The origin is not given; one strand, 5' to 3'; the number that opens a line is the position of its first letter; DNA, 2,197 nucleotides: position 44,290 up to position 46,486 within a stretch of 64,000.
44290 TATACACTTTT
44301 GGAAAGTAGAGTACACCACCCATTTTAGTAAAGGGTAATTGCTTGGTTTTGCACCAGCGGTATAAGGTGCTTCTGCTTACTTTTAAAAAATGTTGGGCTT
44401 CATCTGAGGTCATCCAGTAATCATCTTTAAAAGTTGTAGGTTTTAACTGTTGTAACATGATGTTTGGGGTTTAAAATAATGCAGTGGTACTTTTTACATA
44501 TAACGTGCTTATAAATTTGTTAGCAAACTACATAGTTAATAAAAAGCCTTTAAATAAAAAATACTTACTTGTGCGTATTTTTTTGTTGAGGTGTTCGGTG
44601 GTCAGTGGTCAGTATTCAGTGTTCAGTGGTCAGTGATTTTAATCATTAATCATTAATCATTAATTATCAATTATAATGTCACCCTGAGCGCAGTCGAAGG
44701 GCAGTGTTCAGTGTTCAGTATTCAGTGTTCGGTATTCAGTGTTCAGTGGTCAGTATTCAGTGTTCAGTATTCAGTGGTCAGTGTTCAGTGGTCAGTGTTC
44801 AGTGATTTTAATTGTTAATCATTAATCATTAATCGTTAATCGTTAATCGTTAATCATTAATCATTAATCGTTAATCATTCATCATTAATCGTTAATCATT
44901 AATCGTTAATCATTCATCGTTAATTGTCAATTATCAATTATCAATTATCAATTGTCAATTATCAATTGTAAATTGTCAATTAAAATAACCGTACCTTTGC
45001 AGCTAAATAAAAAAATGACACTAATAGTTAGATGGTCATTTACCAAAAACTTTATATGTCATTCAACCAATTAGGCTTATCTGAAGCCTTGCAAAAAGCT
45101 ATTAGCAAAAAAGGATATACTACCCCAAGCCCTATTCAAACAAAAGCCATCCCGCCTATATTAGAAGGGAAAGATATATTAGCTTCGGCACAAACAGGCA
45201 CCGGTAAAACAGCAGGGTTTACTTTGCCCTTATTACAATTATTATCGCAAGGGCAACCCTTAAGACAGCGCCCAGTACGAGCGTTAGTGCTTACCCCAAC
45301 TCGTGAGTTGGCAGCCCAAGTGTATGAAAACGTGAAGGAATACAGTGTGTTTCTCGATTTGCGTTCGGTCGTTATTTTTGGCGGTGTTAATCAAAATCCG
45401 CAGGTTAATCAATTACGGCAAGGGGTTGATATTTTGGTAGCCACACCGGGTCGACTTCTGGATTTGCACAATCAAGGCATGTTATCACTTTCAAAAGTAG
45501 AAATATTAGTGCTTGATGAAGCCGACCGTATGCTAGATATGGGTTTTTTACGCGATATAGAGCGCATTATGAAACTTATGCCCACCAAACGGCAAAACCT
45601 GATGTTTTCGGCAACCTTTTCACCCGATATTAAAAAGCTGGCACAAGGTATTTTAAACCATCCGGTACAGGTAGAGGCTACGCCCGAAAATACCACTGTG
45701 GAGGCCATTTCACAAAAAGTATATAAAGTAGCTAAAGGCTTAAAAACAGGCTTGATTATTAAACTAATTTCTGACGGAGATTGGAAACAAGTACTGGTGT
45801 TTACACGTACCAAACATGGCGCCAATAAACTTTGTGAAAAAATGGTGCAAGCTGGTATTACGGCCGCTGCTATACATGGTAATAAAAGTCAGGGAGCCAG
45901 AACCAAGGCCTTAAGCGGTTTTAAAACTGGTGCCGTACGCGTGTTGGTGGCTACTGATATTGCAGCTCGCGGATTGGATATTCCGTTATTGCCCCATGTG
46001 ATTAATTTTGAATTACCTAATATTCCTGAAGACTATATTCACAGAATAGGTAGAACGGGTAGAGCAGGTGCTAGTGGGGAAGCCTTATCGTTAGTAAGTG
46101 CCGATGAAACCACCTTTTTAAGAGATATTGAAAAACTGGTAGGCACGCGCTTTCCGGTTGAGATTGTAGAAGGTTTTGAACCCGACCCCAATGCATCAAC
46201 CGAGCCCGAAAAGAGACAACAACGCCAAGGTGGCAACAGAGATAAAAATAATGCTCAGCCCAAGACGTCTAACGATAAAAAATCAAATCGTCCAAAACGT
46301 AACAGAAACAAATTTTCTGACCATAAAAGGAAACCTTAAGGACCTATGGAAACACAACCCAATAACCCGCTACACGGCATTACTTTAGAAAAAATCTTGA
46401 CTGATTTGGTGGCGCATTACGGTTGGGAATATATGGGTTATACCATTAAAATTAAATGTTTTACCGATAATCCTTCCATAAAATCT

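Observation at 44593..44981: Tripartite heptamer satellite, present twice, fills the divergent HTH/rhlE intergenic region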

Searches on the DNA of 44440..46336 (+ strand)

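Call 27: search_rna_families(source=L002, start=4850, end=5810, threshold=evalue, max_evalue=10, show_alignments=2)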
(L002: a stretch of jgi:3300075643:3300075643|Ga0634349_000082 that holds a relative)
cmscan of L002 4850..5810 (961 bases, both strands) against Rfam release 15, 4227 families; matches with E-value up to 10: 9.
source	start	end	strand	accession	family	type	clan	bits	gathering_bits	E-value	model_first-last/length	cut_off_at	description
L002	5013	5066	-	RF02297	TtnuCD21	Gene; snRNA; snoRNA; CD-box;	-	21.7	70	2.2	1-65/65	no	Tetrahymena snoRNA TtnuCD21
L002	4924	4952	+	RF01327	CRISPR-DR14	Gene; CRISPR;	CL00014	21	45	6.8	1-29/29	no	CRISPR RNA direct repeat element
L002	5180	5254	-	RF02297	TtnuCD21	Gene; snRNA; snoRNA; CD-box;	-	20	70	5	1-65/65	no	Tetrahymena snoRNA TtnuCD21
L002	5027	5068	-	RF01304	sR5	Gene; snRNA; snoRNA; CD-box;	-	18.8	40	0.09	1-53/53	no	Small nucleolar RNA sR5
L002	5424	5475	-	RF00538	snoCD11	Gene; snRNA; snoRNA; CD-box;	-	16.9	60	5.3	1-75/75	no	Small nucleolar RNA CD11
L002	5151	5223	-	RF02300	TtnuCD24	Gene; snRNA; snoRNA; CD-box;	-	16.3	75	7.7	1-58/58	no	Tetrahymena snoRNA TtnuCD24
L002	5025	5088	+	RF00206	U54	Gene; snRNA; snoRNA; CD-box;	CL00008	16.1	40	8.8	1-81/81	no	Small nucleolar RNA U54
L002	5676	5749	-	RF00015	U4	Gene; snRNA; splicing;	CL00007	14.6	46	1.2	1-138/138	no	U4 spliceosomal RNA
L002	5194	5242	-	RF01304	sR5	Gene; snRNA; snoRNA; CD-box;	-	11.3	40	9.7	1-53/53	no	Small nucleolar RNA sR5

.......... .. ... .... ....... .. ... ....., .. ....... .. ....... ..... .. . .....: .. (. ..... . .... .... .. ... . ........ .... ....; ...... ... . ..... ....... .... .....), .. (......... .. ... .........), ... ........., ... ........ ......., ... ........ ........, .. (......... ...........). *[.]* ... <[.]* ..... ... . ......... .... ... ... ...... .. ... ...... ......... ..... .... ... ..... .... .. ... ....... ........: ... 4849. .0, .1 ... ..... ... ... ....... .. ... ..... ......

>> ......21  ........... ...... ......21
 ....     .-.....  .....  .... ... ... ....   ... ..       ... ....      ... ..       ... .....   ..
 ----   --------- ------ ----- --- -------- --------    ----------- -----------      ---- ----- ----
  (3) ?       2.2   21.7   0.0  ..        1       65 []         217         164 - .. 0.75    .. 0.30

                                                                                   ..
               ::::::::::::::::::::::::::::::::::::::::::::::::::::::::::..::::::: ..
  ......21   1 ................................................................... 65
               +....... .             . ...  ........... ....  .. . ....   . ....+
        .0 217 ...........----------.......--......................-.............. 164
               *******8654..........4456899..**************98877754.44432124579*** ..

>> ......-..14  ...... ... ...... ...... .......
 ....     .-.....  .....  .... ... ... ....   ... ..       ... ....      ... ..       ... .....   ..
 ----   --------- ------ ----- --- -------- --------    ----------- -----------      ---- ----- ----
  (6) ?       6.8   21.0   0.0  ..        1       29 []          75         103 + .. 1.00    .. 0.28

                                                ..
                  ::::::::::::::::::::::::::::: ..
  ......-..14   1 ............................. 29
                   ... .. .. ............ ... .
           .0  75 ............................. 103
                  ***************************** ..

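Call 48: search_rna_families(source=window, start=44440, end=45070, threshold=evalue, max_evalue=10)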
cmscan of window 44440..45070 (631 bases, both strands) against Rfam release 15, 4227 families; matches with E-value up to 10: 12.
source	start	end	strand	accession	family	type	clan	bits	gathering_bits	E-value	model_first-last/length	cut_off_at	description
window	44615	44678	-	RF02297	TtnuCD21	Gene; snRNA; snoRNA; CD-box;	-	23.6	70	0.6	1-65/65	no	Tetrahymena snoRNA TtnuCD21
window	44791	44858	-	RF02297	TtnuCD21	Gene; snRNA; snoRNA; CD-box;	-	19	70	5.3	1-65/65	no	Tetrahymena snoRNA TtnuCD21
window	44923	44959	+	RF01363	CRISPR-DR50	Gene; CRISPR;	-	18.3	47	6.4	1-46/46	no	CRISPR RNA direct repeat element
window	44600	44649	-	RF01559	DdR1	Gene; snRNA; snoRNA; CD-box;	-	16.4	70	2.7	1-66/66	no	Dictyostelium snoRNA DdR1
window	44769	44827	-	RF02300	TtnuCD24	Gene; snRNA; snoRNA; CD-box;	-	16.4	75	4.9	1-58/58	no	Tetrahymena snoRNA TtnuCD24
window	44914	44966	-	RF04273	MIR827_2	Gene; miRNA;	CL00143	16.2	67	9.9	1-89/89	no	MIR827_2 microRNA precursor family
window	44832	44888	-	RF01304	sR5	Gene; snRNA; snoRNA; CD-box;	-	16.1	40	0.32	1-53/53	no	Small nucleolar RNA sR5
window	44853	44895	-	RF00538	snoCD11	Gene; snRNA; snoRNA; CD-box;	-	15.3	60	9.2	1-75/75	no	Small nucleolar RNA CD11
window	44935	45008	-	RF00015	U4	Gene; snRNA; splicing;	CL00007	14.6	46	0.77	1-138/138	no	U4 spliceosomal RNA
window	44719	44772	-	RF01642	ceN54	Gene; snRNA; snoRNA; CD-box;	-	14.6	60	3.2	1-68/68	no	Caenorhabditis snoRNA ceN54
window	44786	44838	+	RF03286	MIR6146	Gene; miRNA;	-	14.2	59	8.5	1-75/75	no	MIR6146 microRNA precursor family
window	44558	44696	+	RF01894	PCA3_2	Gene; lncRNA;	-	6.6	100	9.6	266-409/409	no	Prostate cancer antigen RNA 3 conserved region 2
